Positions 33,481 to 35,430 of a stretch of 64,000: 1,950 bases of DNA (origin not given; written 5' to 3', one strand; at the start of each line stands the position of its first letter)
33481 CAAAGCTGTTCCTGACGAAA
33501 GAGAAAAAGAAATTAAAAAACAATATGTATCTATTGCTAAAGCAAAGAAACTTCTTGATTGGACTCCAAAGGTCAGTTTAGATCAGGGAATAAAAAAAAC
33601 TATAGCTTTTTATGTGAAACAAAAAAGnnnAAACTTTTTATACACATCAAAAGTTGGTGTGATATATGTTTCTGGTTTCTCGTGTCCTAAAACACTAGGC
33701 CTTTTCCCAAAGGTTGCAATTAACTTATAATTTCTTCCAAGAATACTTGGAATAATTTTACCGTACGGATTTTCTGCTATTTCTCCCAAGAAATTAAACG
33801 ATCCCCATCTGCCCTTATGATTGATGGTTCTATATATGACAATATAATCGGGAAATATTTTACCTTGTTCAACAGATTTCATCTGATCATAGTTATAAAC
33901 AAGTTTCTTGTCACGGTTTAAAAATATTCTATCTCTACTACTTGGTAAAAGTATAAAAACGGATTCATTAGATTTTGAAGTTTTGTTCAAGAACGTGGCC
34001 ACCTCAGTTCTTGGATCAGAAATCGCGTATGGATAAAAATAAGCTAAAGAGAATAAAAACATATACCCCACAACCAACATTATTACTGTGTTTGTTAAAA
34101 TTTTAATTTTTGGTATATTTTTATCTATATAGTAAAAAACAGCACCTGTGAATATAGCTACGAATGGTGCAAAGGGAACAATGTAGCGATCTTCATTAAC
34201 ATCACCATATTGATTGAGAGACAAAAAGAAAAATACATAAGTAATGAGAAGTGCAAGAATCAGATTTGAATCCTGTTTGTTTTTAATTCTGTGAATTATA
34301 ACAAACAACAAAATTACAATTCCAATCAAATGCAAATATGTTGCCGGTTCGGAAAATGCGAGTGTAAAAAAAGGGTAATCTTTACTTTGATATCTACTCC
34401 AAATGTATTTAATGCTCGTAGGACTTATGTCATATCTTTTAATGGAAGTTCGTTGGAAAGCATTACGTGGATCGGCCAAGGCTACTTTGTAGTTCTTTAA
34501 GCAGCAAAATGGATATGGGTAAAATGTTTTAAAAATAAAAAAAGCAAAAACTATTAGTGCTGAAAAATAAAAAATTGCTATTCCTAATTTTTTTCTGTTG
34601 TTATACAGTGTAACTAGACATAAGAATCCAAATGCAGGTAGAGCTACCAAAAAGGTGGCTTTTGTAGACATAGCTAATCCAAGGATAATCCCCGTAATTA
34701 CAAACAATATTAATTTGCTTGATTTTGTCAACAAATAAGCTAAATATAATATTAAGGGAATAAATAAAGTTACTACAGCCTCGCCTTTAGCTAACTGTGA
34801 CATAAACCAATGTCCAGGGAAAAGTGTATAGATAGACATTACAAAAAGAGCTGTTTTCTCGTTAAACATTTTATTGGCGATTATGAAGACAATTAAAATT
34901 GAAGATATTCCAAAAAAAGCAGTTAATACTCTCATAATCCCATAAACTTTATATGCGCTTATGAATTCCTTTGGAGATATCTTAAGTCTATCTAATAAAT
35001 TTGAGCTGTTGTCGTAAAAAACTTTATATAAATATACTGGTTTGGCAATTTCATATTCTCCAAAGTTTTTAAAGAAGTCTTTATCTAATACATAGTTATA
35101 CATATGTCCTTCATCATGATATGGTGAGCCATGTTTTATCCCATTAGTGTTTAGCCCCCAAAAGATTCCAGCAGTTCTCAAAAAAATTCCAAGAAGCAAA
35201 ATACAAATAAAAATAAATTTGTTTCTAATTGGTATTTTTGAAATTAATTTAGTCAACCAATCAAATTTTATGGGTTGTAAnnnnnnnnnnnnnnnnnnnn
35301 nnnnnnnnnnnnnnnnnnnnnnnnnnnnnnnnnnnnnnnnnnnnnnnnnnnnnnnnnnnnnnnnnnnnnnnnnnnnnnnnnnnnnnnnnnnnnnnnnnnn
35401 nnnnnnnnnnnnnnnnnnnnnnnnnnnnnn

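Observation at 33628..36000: Single polypeptide fusing a polyprenyl-phosphate sugar synthase (GT2) to a GT-C-like transferase domain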

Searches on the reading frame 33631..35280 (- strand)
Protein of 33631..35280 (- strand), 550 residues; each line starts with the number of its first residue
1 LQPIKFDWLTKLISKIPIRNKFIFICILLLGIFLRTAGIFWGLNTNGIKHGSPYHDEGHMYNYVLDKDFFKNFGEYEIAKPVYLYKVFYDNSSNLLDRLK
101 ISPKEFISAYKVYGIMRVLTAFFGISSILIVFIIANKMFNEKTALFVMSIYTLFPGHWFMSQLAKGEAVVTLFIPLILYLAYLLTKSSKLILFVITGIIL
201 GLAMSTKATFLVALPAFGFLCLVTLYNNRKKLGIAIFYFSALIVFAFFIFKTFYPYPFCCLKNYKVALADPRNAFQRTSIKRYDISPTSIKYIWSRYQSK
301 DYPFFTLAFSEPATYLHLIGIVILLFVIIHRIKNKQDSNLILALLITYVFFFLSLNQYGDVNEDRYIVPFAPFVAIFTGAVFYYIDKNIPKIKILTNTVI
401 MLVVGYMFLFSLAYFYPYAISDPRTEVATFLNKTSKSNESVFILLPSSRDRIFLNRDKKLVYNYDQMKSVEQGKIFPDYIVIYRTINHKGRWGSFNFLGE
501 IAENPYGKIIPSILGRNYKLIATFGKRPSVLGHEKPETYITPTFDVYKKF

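Call 8: find_homologous_proteins(query=window:33631-35280:-, max_evalue=0.001)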
Query window:33631-35280:- (550 aa): 8 proteins with E <= 0.001 among 8000 candidates.
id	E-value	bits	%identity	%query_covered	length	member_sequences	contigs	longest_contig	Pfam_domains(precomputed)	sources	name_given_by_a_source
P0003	0.0e+0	1162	100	95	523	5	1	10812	PF02366.25,PF13231.13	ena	-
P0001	0.0e+0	1010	80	100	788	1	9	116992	PF10111.15,PF13641.13,PF02366.25,PF00535.33,PF13231.13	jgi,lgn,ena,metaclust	metaclust:\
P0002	1.5e-216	738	60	96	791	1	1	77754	PF10111.15,PF00535.33,PF13231.13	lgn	-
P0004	9.2e-178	610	52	94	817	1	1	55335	PF13641.13,PF00535.33,PF13231.13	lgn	-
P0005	1.9e-172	593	49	98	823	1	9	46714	PF10111.15,PF13641.13,PF00535.33,PF13231.13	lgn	-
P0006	4.5e-113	397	40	96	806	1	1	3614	PF13641.13,PF02366.25,PF00535.33,PF13231.13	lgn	-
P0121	8.7e-7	46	22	77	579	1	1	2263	PF02366.25,PF13231.13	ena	-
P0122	1.2e-6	46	21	77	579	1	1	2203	PF02366.25,PF13231.13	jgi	-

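Call 21: find_homologous_proteins(query=A2, max_evalue=0.001)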
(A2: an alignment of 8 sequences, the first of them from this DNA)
Query A2 (8 sequences) (548 aa, profile of the alignment): 25 proteins with E <= 0.001 among 8000 candidates.
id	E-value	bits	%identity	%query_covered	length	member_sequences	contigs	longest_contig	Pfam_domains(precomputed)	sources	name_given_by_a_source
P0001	1.7e-266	903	80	100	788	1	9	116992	PF10111.15,PF13641.13,PF02366.25,PF00535.33,PF13231.13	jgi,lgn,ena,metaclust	metaclust:\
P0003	3.3e-261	886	100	95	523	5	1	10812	PF02366.25,PF13231.13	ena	-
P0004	2.9e-257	873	52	95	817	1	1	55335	PF13641.13,PF00535.33,PF13231.13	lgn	-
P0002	1.4e-256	871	60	97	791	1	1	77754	PF10111.15,PF00535.33,PF13231.13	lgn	-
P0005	8.6e-253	858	49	98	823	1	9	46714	PF10111.15,PF13641.13,PF00535.33,PF13231.13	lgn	-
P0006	3.6e-221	754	40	97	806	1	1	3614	PF13641.13,PF02366.25,PF00535.33,PF13231.13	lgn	-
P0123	1.2e-81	293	26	97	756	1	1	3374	PF13231.13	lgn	-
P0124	5.7e-69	251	25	97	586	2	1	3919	PF13231.13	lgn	-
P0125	1.3e-26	112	23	77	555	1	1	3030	PF02366.25,PF13231.13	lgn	-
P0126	5.2e-15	73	21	64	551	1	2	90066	PF02366.25,PF13231.13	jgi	jgi:4-amino-4-deoxy-L-arabinose transferase-like glycosyltransferase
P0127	2.3e-13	68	26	47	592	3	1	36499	PF02366.25,PF13231.13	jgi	jgi:4-amino-4-deoxy-L-arabinose transferase-like glycosyltransferase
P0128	1.3e-12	65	28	18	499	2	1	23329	PF02366.25,PF13231.13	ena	-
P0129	3.8e-11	61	28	19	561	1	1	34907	PF02366.25,PF13231.13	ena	-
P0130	2.8e-10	58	33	8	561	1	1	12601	PF13231.13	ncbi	-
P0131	5.2e-10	57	24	65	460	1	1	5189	PF02366.25,PF03901.24,PF13231.13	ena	-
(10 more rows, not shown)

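Call 32: search_protein_representatives(alignment_id=A2)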
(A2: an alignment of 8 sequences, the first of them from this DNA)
Query: 8 sequences, 552 profile positions. Proteins with E-value up to 0.001 (for the whole library): 23875; up to 1e-10: 6520; up to 1e-30: 271. The best 150 are listed.
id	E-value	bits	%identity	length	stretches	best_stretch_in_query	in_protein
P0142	1.0e-131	456.8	-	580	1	16-552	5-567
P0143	1.6e-85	304.3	-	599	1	13-551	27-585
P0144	3.0e-75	270.5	-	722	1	10-550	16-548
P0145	9.2e-74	265.6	-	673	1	9-550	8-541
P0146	2.6e-72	260.8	-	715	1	13-548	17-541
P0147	1.4e-71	258.4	-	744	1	14-551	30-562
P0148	2.0e-71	257.9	-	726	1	13-550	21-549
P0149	5.6e-70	253.1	-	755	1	19-550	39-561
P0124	1.8e-69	251.4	-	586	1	6-550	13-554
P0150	2.0e-66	241.4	-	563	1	12-550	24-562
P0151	6.0e-64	233.2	-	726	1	19-550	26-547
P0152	2.8e-63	230.9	-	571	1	19-552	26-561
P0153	6.1e-56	206.7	-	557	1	19-552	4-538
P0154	3.2e-54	201.1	-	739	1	12-550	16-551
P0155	4.5e-53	197.3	-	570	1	21-551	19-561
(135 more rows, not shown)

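Call 37: predict_structure(alignment_id=A4)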
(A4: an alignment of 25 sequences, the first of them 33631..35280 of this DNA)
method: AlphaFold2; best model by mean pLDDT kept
length: 550 residues; sequences in the alignment: 25
mean_pLDDT: 87.3   pTM: 0.90
mean pLDDT of the five models: 87.3, 86.8, 86.7, 86.0, 85.2
residues with pLDDT >= 90: 312; 70-90: 178; 50-70: 40; < 50: 20
segments of 3 or more residues with pLDDT < 50: 488-503
pLDDT, mean of each block of 10 residues (from residue 1): 52 76 95 95 86 82 87 82 89 89 68 92 97 96 98 96 92 97 94 97 89 93 94 95 97 90 89 73 80 84 84 95 96 94 96 77 80 98 95 94 97 92 92 93 77 87 89 94 64 41 63 92 91 82 91
secondary structure, 60 per line:
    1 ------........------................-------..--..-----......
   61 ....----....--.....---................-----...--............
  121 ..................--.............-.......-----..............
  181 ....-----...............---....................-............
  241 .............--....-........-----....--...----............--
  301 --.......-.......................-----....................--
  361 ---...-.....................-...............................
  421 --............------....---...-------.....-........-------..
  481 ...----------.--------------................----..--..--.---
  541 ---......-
elements in order: H7-14 H21-36 H55-64 H69-72 H75-79 H83-98 H109-138 H141-153 H155-161 H167-184 H190-204 H208-227 H229-253 H256-259 H261-268 H274-277 H287-298 H304-309 H311-333 H339-358 H368-388 H390-420 H423-434 E441-444 H464-471 E479-483 H509-517 E518-524 E544-549

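Call 41: fold_search(model_id=the predicted structure, library=pdb)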
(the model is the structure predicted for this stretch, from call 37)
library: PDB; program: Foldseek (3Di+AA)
matches with E <= 10: 215; with E <= 0.001: 25
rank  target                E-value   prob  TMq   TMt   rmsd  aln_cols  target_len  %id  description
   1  9s6t_A                8.0e-09  1.00  0.49  0.54   8.5       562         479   12  Ternary cryo-EM structure of chicken ALG12 with Dol25-PP-GlcNAc2Man7, Dol25-P-Man, and Fab (released 2026-03-18)
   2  9s6s_A                2.2e-07  1.00  0.50  0.50   9.0       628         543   12  Ternary cryo-EM structure of human ALG9 with Dol25-PP-GlcNAc2Man6, Dol25-P-Man and Fab (released 2026-03-18)
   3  8b6l_I                5.4e-07  1.00  0.41  0.34  13.6       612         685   12  Subtomogram average of the human Sec61-TRAP-OSTA-translocon (released 2022-12-07)
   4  9s6u_A                8.9e-07  1.00  0.53  0.54   9.1       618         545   13  Ternary cryo-EM structure of human ALG9 with Dol25-PP-GlcNAc2Man8, Dol25-P-Man and Fab (released 2026-03-18)
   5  3waj                  9.2e-07  1.00  0.46  0.33  13.3       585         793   12  Crystal structure of the Archaeoglobus fulgidus oligosaccharyltransferase (O29867_ARCFU) complex with Zn and sulfate (released 2013-10-30)
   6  6ftg_5                1.9e-06  1.00  0.42  0.38  13.3       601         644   11  Subtomogram average of OST-containing ribosome-translocon complexes from canine rough microsomal membranes (released 2018-03-21)
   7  8pn9_A                3.1e-06  1.00  0.41  0.35  13.6       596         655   12  Structure of human oligosaccharyltransferase OST-A complex bound to NGI-1 (released 2024-05-08)
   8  9n9j_I                4.1e-06  1.00  0.43  0.35  14.4       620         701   11  Structure of a GRP94 folding intermediate engaged with a CCDC134- and FKBP11-bound secretory translocon (released 2025-11-19)
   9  6s7t_A                7.7e-06  1.00  0.48  0.38  10.8       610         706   11  Cryo-EM structure of human oligosaccharyltransferase complex OST-B (released 2019-12-18)
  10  5gmy_A                9.5e-06  1.00  0.43  0.30  14.3       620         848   12  Crystal structure of the Archaeoglobus fulgidus oligosaccharyltransferase (O29867_ARCFU) tethered with an acceptor pep (released 2017-02-01)
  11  7oci_F                1.2e-05  1.00  0.44  0.39  12.5       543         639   13  Cryo-EM structure of yeast Ost6p containing oligosaccharyltransferase complex (released 2022-02-16)
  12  6s7o_A                1.4e-05  1.00  0.40  0.35  14.5       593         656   12  Cryo-EM structure of human oligosaccharyltransferase complex OST-A (released 2019-12-18)
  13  6ezn_F                1.8e-05  1.00  0.46  0.40  12.1       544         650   12  Cryo-EM structure of the yeast oligosaccharyltransferase (OST) complex (released 2018-01-17)
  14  9i5k_A                3.8e-05  1.00  0.48  0.53  11.2       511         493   13  Structure of the Chaetomium thermophilum Pmt4 homodimer (C2 symmetry) (released 2025-12-24)
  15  5f15                  4.4e-05  1.00  0.44  0.45  10.5       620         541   11  Crystal Structure of ArnT from Cupriavidus metallidurans bound to Undecaprenyl phosphate (released 2016-02-17)
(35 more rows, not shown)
